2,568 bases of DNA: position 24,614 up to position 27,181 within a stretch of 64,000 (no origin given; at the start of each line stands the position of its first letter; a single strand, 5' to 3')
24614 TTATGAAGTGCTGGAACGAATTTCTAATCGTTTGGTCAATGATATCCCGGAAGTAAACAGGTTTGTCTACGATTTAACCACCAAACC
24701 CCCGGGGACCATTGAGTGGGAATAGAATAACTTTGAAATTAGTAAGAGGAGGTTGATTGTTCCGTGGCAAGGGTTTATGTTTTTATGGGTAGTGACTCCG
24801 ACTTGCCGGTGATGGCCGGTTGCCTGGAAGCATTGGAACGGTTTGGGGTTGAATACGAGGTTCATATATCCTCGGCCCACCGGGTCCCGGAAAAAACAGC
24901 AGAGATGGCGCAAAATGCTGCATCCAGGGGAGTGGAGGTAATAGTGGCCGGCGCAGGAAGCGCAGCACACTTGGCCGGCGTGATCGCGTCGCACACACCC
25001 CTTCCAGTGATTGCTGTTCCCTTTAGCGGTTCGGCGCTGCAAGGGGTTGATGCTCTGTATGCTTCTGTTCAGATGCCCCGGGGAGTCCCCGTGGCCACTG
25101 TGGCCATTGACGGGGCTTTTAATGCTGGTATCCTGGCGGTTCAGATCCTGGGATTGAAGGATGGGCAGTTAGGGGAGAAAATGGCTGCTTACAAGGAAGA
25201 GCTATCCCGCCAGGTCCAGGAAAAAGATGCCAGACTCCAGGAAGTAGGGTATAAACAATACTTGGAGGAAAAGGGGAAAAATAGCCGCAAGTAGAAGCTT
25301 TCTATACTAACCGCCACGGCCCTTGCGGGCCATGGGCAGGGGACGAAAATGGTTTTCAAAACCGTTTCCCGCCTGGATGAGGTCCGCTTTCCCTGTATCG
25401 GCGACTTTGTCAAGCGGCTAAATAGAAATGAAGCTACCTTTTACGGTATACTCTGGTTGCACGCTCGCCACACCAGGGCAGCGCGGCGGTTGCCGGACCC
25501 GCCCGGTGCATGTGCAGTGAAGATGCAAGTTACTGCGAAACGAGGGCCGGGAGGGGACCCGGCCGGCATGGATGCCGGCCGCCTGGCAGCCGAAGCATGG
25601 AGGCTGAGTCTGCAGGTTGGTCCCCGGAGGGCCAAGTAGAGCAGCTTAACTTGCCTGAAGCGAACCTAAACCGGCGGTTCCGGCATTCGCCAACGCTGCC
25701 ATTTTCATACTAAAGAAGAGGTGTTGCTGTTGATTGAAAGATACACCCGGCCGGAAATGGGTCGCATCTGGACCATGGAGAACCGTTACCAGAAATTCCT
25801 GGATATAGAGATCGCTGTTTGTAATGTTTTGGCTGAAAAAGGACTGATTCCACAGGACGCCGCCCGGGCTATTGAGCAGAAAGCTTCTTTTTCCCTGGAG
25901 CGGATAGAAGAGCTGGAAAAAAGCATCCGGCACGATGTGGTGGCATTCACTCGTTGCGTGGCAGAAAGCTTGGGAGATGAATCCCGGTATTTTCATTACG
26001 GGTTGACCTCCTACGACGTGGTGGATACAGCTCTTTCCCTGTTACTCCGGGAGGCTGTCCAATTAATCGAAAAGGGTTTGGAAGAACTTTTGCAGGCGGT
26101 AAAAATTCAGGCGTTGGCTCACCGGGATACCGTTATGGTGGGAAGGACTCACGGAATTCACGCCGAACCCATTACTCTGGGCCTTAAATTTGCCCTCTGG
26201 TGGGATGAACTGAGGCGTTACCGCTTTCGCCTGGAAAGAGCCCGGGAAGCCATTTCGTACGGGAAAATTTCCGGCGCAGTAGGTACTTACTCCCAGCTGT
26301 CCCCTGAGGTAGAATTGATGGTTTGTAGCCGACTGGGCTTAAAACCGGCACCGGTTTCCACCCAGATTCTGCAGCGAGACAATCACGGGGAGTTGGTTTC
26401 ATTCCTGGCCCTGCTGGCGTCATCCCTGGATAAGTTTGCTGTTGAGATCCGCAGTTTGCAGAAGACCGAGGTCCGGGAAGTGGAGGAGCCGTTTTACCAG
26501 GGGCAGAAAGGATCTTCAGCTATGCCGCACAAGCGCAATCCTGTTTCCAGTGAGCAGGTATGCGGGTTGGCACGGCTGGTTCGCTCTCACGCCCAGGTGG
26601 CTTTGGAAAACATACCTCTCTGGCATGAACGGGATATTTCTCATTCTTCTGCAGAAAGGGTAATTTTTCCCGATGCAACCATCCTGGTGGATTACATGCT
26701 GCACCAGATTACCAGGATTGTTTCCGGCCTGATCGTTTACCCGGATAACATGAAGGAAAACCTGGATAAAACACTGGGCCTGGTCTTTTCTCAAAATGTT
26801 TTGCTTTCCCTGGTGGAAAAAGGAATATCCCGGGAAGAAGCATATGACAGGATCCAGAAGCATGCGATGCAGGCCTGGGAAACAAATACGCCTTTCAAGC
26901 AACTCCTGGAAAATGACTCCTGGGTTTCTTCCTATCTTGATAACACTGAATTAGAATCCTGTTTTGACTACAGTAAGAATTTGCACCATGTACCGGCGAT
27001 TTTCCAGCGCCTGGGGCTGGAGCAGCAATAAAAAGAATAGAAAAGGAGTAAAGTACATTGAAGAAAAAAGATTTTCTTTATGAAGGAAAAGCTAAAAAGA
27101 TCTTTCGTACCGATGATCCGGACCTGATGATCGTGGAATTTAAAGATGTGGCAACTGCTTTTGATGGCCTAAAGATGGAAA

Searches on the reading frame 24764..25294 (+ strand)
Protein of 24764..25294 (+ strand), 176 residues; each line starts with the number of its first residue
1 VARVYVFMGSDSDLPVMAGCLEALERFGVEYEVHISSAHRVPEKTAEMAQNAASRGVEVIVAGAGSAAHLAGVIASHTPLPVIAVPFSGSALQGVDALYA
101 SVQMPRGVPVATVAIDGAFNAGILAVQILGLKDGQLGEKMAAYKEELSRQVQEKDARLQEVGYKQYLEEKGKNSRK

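Call 11: search_protein_families(library=pfam, proteins=[window:24764-25294:+])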
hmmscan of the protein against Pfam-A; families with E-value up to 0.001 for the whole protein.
window:24764-25294:+ (176 aa): 4 families
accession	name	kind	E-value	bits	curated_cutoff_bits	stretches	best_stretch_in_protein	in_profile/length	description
PF00731.26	AIRC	-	8.4e-61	204.3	30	1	4-148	2-146/148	AIR carboxylase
PF13685.12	Fe-ADH_2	-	2.5e-05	24.8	28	1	16-105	34-123/149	Iron-containing alcohol dehydrogenase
PF06506.16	PrpR_N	-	0.00051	20.1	29.1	1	32-90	4-58/167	Propionate catabolism activator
PF04392.18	ABC_sub_bind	-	0.00063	19.5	25.9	0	4-84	4-86/293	ABC transporter substrate binding protein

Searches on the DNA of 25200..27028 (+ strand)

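Call 7: search_rna_families(source=window, start=25200, end=25800, threshold=evalue, max_evalue=10, show_alignments=3)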
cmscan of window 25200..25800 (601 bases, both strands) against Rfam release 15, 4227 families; matches with E-value up to 10: 3.
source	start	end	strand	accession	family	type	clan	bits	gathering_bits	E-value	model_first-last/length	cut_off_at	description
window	25560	25581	-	RF01811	PtaRNA1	Gene; antitoxin;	-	15.5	47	2.5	43-64/72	no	Plasmid transferred anti-sense RNA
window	25473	25491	-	RF02044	CDKN2B-AS_2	Gene; lncRNA;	-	14.4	50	2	28-46/46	no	CDKN2B antisense RNA 1 convserved region 2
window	25545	25618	+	RF02564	naRNA4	Gene; sRNA;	-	13.5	59.5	10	1-77/77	no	Nucleoid-associated noncoding RNA 4 (CssrE)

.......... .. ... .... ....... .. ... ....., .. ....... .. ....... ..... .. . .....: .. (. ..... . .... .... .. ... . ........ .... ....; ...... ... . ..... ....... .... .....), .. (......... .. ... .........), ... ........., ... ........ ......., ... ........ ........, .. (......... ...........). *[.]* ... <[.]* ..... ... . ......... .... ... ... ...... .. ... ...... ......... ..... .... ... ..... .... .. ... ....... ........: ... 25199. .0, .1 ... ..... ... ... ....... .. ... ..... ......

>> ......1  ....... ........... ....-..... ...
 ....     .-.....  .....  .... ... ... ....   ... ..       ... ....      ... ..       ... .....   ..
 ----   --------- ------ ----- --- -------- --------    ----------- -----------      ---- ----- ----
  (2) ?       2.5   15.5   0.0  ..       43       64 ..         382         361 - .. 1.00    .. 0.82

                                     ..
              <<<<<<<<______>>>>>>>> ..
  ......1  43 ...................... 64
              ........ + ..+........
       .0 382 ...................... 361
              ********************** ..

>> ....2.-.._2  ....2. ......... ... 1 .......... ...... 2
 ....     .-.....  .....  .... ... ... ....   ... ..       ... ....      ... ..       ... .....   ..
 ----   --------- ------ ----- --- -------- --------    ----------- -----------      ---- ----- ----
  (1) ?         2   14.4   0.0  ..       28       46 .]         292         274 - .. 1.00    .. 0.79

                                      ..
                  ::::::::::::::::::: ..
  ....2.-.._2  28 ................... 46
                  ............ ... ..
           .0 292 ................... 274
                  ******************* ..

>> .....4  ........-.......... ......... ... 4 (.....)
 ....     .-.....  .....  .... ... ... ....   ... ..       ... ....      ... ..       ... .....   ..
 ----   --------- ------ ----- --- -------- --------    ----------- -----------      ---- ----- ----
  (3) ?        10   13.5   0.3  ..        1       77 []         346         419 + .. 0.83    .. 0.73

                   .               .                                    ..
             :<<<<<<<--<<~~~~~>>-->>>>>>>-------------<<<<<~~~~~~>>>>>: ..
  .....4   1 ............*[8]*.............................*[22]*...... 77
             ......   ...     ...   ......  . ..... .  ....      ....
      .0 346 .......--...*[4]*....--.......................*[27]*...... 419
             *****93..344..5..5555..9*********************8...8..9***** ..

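Call 50: search_rna_families(source=L128, start=1200, end=1520, threshold=evalue, max_evalue=1)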
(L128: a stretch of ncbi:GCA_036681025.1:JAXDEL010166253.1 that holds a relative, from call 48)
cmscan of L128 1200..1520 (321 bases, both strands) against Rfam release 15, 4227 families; matches with E-value up to 1: 1.
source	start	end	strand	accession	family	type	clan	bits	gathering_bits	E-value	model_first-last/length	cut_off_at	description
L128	1335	1400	+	RF02996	int-alpA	Gene; sRNA;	-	19.1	35.8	0.11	1-71/71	no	int-alpA RNA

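Call 59: search_dna_similar(query=window:25296-25715:+, collection=plasmids, mode=distant, max_evalue=0.01, max_rows=10)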
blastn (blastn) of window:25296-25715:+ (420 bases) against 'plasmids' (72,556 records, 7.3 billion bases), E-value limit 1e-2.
No match.

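Call 81: build_rna_model(alignment_id=A5)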
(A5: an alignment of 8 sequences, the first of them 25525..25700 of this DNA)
Model R1 built from alignment A5 (8 sequences, 208 columns); structure: RNAalifold consensus.
model positions 173; base pairs 38; branch points 2; effective number of sequences 1.37; information 0.591 bits per position. Calibrated on 0.2 Mb of random sequence (short: E-values are rough).
structure used (alignment columns):
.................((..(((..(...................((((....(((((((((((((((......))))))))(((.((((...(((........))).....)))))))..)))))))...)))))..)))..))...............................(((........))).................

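Call 82: search_with_rna_model(model_id=R1, sources=[window, L115, L116, L118, L119, L120, L121, L122, L123, L124, L125, L127, L128, L129, L130, L131, L132], max_evalue=10, show_alignments=0)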
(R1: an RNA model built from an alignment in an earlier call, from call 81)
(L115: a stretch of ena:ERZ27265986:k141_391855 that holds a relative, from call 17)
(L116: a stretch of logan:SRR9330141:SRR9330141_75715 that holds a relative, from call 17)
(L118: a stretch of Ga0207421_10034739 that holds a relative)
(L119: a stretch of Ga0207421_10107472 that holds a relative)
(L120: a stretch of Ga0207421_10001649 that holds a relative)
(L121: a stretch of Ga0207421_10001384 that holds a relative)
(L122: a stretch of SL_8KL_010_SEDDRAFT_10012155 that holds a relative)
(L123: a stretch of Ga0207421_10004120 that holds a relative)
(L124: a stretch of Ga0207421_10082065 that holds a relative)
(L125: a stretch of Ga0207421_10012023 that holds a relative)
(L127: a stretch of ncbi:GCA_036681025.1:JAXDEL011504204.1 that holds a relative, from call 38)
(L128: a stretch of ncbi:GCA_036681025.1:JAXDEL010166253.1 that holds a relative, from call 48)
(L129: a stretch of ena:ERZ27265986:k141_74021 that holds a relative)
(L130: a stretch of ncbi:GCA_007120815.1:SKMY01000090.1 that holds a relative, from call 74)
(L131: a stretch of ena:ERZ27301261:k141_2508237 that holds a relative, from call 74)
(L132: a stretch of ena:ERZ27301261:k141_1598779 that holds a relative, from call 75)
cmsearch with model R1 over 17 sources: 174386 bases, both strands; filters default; matches with E-value up to 10: 21.
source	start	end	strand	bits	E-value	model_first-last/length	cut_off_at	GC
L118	1138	1310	+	190.2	4.2e-46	1-173/173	no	0.66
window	25525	25697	+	189.4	6.9e-46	1-173/173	no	0.65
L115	1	171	+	177.7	6.4e-43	3-173/173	5'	0.65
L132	1091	1265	+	176.2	1.5e-42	1-173/173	no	0.69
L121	10395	10567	+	167.9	1.8e-40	1-173/173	no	0.6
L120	1446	1618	-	165.9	5.9e-40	1-173/173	no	0.62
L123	293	464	+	165.6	7e-40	1-173/173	no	0.63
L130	2312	2485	+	163.9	1.9e-39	1-173/173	no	0.61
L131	1655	1828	+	163.9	1.9e-39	1-173/173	no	0.61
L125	780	971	+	138.5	4.8e-33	1-173/173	no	0.62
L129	1680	1857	-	49.2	1.8e-10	1-173/173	no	0.5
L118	780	907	+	47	6.4e-10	1-173/173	no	0.59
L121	10831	10891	+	46.4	9.1e-10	1-60/173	3'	0.67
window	16617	16784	-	37.2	1.9e-07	1-173/173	no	0.67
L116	1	50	+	36.3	3.2e-07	124-173/173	5'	0.58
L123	1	168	+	24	0.0004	1-173/173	no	0.68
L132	784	855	+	13.3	0.2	1-173/173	no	0.5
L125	836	857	-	11.9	0.47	36-57/173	no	0.86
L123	4253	4414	-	9.6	1.7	1-173/173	no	0.53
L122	1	63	-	6.7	9.6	1-66/173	3'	0.67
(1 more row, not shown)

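Call 97: search_rna_families(sources=[L118, L120, L121, L123, L125, L129, L130, L132], threshold=evalue, max_evalue=0.5)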
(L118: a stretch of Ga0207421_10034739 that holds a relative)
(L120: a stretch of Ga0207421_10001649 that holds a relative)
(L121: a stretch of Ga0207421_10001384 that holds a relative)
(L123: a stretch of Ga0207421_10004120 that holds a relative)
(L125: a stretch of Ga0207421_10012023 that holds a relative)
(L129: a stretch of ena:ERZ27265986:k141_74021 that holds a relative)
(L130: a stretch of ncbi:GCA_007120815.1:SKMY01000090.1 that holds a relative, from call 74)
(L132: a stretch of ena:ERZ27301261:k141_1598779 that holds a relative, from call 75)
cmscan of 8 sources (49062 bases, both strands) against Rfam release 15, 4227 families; matches with E-value up to 0.5: 1.
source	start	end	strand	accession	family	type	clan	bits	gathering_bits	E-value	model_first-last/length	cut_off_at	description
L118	3517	3590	-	RF00029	Intron_gpII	Intron;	-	42.7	40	3.8e-05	1-77/77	no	Group II catalytic intron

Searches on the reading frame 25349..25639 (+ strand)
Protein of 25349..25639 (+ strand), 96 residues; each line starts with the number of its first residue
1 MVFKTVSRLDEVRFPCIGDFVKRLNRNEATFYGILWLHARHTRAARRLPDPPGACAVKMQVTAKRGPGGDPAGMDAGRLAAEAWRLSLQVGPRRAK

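Call 71: search_protein_representatives(protein=window:25349-25639:+)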
Query: 96 residues. Proteins with E-value up to 0.001 (for the whole library): 5; up to 1e-10: 3; up to 1e-30: 1. The best 5 are listed.
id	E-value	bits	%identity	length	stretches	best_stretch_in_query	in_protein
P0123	1.2e-59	214.8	100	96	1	1-96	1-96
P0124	2.5e-25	104.8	90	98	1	38-95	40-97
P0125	5.0e-15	71.8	73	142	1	40-95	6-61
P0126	7.1e-09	52.1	73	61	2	67-95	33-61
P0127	1.4e-08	51.1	58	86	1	9-87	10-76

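Call 74: find_encoding_contigs(protein=P0127, flank=6000, max_places=4)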
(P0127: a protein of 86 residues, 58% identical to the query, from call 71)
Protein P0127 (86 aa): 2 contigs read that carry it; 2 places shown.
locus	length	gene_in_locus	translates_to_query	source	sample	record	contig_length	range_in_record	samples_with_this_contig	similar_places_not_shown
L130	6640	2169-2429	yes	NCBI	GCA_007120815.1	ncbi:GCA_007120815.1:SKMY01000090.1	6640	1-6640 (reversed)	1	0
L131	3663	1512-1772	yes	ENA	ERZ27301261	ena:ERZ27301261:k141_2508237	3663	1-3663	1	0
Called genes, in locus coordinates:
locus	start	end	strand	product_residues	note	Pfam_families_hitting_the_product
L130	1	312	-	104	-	?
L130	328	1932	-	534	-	PF02690:Na_Pi_cotrans, PF01895:PhoU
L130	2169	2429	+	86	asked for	-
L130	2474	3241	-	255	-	PF09551:Spore_II_R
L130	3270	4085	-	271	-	PF04542:Sigma70_r2, PF04539:Sigma70_r3, PF08281:Sigma70_r4_2 (faint), PF01381:HTH_3 (faint), PF04545:Sigma70_r4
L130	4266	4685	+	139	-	PF08753:NikR_C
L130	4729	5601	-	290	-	PF17827:PrmC_N, PF06325:PrmA (weak), PF10294:Methyltransf_16 (weak), PF05175:MTS, PF09445:Methyltransf_15 (weak), PF13649:Methyltransf_25, PF13847:Methyltransf_31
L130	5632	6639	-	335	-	?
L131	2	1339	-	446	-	?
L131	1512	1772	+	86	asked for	-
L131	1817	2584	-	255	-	PF09551:Spore_II_R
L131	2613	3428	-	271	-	PF04542:Sigma70_r2, PF04539:Sigma70_r3, PF08281:Sigma70_r4_2 (faint), PF01381:HTH_3 (faint), PF04545:Sigma70_r4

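Call 75: find_encoding_contigs(protein=P0125, flank=6000, max_places=4)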
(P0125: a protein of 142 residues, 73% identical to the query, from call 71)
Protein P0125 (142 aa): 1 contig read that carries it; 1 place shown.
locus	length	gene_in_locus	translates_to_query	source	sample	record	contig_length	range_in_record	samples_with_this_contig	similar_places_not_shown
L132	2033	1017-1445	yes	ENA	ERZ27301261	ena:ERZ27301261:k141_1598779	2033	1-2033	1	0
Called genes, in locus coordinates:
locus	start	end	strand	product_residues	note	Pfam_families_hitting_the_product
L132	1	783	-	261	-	?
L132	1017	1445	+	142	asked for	-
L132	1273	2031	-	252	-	?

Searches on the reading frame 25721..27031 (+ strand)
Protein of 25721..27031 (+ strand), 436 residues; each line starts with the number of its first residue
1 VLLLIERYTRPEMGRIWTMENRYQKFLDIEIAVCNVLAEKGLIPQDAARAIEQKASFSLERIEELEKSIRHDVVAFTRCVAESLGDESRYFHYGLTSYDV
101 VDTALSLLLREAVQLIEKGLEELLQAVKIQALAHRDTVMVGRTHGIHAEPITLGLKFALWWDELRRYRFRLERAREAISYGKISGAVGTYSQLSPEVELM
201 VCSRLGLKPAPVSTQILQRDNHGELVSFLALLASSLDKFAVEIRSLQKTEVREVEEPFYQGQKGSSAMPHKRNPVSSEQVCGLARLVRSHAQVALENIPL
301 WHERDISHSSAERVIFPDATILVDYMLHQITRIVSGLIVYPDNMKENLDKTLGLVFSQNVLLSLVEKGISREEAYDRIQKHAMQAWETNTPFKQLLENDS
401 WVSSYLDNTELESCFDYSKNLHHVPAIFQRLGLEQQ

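Call 11: search_protein_families(library=pfam, proteins=[window:25721-27031:+])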
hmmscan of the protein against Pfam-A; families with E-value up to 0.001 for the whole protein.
window:25721-27031:+ (436 aa): 2 families
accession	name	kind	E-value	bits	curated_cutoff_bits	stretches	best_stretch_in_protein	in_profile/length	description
PF00206.25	Lyase_1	-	4.3e-61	207.5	27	1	9-287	6-310/312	Lyase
PF10397.14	ADSL_C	-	2.8e-25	88.9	32.7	1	353-430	1-78/79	Adenylosuccinate lyase C-terminus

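Call 14: find_encoding_contigs(protein=window:25721-27031:+, flank=10000, max_places=10)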
Protein window:25721-27031:+ (436 aa): no gene with exactly this product is on record in the collection.

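Call 17: find_encoding_contigs(protein=window:25730-27028:+, flank=10000, max_places=10)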
Protein seq(433 aa) (433 aa): 5 contigs read that carry it; 3 places shown.
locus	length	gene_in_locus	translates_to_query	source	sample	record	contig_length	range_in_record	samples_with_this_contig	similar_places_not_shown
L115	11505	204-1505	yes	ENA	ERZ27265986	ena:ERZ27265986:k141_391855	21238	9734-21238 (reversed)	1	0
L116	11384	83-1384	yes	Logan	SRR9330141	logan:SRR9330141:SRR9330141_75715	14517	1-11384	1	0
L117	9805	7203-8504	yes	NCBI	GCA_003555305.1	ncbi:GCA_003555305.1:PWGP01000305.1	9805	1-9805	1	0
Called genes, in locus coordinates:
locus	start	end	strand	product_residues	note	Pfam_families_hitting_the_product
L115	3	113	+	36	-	?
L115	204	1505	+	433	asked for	PF00206:Lyase_1, PF10397:ADSL_C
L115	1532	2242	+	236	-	PF01259:SAICAR_synt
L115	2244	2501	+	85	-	PF02700:PurS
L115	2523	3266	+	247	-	PF07685:GATase_3, PF13507:GATase_5, PF01965:DJ-1_PfpI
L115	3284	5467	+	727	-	PF18072:FGAR-AT_linker, PF00586:AIRS, PF02769:AIRS_C, PF00586:AIRS, PF02769:AIRS_C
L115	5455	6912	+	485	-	PF13230:GATase_4 (faint), PF13522:GATase_6, PF13537:GATase_7, PF00156:Pribosyltran (weak)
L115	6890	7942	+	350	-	PF00586:AIRS, PF02769:AIRS_C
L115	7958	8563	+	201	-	PF00551:Formyl_trans_N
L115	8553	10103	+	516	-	PF02142:MGS, PF01808:AICARFT_IMPCHas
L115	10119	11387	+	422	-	PF02844:GARS_N, PF01071:GARS_A, PF02786:CPSase_L_D2 (weak), PF08442:ATP-grasp_2 (weak), PF08443:RimK (faint), PF02222:ATP-grasp, PF02843:GARS_C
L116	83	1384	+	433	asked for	PF00206:Lyase_1, PF10397:ADSL_C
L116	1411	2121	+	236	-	PF01259:SAICAR_synt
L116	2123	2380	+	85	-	PF02700:PurS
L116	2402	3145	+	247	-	PF07685:GATase_3, PF13507:GATase_5, PF01965:DJ-1_PfpI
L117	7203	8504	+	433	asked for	PF00206:Lyase_1, PF10397:ADSL_C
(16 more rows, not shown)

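Call 36: find_homologous_proteins(query=window:25730-27028:+, max_evalue=1e-100)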
Query seq(433 aa) (433 aa): 7989 proteins with E <= 1e-100 among 8000 candidates; the best 120 are listed.
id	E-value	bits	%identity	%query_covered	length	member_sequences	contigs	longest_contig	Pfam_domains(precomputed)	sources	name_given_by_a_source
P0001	3.5e-285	963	100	100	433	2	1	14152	PF10397.15,PF00206.26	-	-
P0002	4.0e-235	798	80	100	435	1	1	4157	PF10397.15,PF00206.26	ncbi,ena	-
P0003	4.1e-234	795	82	97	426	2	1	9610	PF10397.15,PF00206.26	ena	-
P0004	1.2e-229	780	80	100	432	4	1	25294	PF10397.15,PF00206.26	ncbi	-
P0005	1.8e-225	767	78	99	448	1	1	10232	PF10397.15,PF00206.26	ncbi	-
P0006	5.0e-215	732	74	99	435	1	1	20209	PF10397.15,PF00206.26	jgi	-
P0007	8.3e-215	731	73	100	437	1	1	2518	PF10397.15,PF00206.26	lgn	-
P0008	1.0e-214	731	74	99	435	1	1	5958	PF10397.15,PF00206.26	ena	-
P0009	1.5e-214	731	73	100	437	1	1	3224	PF10397.15,PF00206.26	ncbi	-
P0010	2.6e-214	730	74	100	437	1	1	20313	PF10397.15,PF00206.26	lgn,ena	-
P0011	2.7e-214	730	73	100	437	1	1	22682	PF10397.15,PF00206.26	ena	-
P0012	6.5e-214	728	74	100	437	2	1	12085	PF10397.15,PF00206.26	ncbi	-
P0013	6.6e-214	728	73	100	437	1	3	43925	PF10397.15,PF00206.26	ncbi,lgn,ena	-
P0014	4.5e-213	726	73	100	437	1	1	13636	PF10397.15,PF00206.26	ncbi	-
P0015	2.3e-212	723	74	99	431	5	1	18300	PF10397.15,PF00206.26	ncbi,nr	ncbi:MAG: adenylosuccinate lyase [Bacillota bacterium]|nr:adenylosuccinate lyase [Bacillota bacteriu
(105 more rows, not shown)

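Call 37: find_encoding_contigs(protein=P0004, flank=6000, max_places=3)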
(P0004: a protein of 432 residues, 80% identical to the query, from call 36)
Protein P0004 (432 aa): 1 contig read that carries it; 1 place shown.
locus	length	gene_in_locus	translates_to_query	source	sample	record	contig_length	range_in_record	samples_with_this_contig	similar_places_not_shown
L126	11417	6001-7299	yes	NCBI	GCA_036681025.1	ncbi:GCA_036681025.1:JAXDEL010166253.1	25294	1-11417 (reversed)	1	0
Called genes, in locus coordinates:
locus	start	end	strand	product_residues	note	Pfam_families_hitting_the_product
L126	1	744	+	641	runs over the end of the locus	PF03453:MoeA_N, PF00994:MoCF_biosynth, PF03454:MoeA_C, PF12727:PBP_like, PF12974:Phosphonate-bd (faint)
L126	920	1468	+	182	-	PF00994:MoCF_biosynth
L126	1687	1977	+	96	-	PF00166:Cpn10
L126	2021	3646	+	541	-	PF00118:Cpn60_TCP1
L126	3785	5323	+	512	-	PF00117:GATase, PF07722:Peptidase_C26, PF02540:NAD_synthase (weak), PF00958:GMP_synt_C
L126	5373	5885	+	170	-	PF00731:AIRC, PF13685:Fe-ADH_2 (weak)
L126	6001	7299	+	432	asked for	PF00206:Lyase_1, PF10397:ADSL_C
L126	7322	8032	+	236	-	PF01259:SAICAR_synt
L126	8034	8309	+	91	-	PF02700:PurS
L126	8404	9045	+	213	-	PF01965:DJ-1_PfpI (weak), PF07685:GATase_3 (weak), PF13507:GATase_5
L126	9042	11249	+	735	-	PF18072:FGAR-AT_linker, PF00586:AIRS, PF02769:AIRS_C, PF00586:AIRS, PF02769:AIRS_C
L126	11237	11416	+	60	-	?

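Call 38: find_encoding_contigs(protein=P0005, flank=6000, max_places=3)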
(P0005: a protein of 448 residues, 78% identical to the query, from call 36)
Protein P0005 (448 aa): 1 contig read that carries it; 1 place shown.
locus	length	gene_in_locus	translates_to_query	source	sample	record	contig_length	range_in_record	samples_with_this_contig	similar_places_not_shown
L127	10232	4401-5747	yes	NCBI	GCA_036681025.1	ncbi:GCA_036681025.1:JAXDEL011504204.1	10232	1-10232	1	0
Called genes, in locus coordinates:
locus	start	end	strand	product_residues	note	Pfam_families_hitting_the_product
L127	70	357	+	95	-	PF00166:Cpn10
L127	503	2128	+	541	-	PF00118:Cpn60_TCP1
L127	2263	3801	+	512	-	PF00117:GATase, PF07722:Peptidase_C26, PF02540:NAD_synthase (faint), PF00958:GMP_synt_C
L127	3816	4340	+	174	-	PF00731:AIRC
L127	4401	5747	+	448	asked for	PF00206:Lyase_1, PF10397:ADSL_C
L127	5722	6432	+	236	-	PF01259:SAICAR_synt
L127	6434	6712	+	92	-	PF02700:PurS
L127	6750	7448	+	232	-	PF07685:GATase_3 (weak), PF13507:GATase_5, PF01965:DJ-1_PfpI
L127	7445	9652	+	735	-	PF18072:FGAR-AT_linker, PF00586:AIRS, PF02769:AIRS_C, PF00586:AIRS, PF02769:AIRS_C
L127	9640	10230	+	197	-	?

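Call 48: find_encoding_contigs(protein=P0004, flank=10000, max_places=1)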
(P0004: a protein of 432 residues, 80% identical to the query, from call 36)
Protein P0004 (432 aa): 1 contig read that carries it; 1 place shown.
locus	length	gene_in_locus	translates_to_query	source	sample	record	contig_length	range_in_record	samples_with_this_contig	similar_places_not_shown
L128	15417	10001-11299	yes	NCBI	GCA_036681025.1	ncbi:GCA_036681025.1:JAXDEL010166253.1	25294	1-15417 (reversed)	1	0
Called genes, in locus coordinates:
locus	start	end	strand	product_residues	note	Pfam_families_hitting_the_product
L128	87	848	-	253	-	PF04018:VCA0040-like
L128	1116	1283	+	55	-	-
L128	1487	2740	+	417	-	PF03453:MoeA_N, PF00994:MoCF_biosynth, PF03454:MoeA_C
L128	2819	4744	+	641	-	PF03453:MoeA_N, PF00994:MoCF_biosynth, PF03454:MoeA_C, PF12727:PBP_like, PF12974:Phosphonate-bd (faint)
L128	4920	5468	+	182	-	PF00994:MoCF_biosynth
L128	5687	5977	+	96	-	PF00166:Cpn10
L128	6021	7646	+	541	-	PF00118:Cpn60_TCP1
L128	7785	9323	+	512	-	PF00117:GATase, PF07722:Peptidase_C26, PF02540:NAD_synthase (weak), PF00958:GMP_synt_C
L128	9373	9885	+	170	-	PF00731:AIRC, PF13685:Fe-ADH_2 (weak)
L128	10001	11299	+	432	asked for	PF00206:Lyase_1, PF10397:ADSL_C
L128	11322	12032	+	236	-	PF01259:SAICAR_synt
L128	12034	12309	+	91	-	PF02700:PurS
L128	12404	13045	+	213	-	PF01965:DJ-1_PfpI (weak), PF07685:GATase_3 (weak), PF13507:GATase_5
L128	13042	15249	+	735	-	PF18072:FGAR-AT_linker, PF00586:AIRS, PF02769:AIRS_C, PF00586:AIRS, PF02769:AIRS_C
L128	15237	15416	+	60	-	?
